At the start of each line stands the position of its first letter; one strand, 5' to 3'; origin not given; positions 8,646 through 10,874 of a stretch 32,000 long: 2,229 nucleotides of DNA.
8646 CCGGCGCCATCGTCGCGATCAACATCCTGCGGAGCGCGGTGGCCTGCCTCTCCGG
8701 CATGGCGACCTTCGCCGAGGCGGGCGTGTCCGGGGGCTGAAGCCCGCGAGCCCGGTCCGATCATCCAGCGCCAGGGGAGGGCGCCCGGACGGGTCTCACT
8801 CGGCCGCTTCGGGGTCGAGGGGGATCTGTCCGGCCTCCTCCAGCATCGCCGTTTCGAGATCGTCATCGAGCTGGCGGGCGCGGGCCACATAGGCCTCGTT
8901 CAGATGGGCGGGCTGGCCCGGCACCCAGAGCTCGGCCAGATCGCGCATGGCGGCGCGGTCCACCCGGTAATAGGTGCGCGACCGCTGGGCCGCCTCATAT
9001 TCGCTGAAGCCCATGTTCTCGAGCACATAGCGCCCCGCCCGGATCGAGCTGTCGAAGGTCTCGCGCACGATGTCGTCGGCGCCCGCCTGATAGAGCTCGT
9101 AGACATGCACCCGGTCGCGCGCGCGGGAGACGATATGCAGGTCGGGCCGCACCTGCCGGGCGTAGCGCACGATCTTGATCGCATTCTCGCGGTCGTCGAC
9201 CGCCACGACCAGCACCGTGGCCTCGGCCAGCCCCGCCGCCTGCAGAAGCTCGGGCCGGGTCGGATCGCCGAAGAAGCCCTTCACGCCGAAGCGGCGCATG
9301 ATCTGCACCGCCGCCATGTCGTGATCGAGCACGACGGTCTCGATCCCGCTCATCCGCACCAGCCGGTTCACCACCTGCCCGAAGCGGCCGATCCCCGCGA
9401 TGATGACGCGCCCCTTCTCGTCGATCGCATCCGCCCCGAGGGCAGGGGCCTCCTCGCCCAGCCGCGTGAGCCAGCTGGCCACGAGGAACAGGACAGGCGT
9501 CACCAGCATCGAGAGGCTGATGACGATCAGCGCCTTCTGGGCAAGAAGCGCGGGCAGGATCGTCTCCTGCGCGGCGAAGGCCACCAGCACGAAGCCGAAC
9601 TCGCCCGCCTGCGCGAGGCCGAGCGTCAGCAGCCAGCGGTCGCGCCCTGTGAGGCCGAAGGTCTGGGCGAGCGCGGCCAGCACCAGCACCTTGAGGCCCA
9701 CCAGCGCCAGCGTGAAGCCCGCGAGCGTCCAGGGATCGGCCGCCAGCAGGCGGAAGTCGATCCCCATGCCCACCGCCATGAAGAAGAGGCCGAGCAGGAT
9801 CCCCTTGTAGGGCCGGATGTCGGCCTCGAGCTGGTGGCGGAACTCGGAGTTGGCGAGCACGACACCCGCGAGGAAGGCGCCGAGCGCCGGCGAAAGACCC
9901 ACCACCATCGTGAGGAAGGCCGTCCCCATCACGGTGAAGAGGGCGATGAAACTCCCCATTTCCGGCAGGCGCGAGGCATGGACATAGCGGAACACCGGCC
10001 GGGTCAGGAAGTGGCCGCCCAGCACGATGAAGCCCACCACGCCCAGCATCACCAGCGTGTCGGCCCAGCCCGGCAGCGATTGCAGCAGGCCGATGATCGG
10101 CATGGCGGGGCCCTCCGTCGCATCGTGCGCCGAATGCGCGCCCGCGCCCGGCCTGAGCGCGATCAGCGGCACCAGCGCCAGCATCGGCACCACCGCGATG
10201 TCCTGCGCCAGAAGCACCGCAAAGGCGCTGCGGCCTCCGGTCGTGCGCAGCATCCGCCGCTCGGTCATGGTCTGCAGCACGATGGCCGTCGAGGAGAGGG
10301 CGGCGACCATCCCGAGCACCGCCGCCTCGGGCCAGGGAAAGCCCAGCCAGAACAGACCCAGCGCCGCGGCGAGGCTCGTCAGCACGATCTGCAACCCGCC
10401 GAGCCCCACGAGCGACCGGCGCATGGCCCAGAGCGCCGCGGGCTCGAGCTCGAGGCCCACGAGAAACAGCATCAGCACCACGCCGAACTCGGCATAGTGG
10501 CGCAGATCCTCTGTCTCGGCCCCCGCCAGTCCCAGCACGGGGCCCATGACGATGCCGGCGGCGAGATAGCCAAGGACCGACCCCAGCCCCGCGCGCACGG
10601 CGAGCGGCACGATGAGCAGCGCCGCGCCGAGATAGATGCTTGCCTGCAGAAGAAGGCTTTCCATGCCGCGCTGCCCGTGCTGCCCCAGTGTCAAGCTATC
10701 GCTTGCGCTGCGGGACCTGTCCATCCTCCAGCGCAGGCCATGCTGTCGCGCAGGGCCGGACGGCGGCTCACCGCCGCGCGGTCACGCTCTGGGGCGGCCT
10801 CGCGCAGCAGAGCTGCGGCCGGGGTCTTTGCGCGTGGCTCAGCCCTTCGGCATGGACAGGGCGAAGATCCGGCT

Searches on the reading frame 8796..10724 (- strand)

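Call 6: search_protein_families(library=pfam, proteins=[window:8796-10724:-], max_evalue=0.001)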
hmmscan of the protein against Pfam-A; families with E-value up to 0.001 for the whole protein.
window:8796-10724:- (642 aa): 2 families
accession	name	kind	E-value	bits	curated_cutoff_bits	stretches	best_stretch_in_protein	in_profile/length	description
PF00999.27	Na_H_Exchanger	-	3e-48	165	26.2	1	35-413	3-374/375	Sodium/hydrogen exchanger, transmembrane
PF02254.24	TrkA_N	-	6.3e-25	88.2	23.8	1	440-554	1-115/116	TrkA-N domain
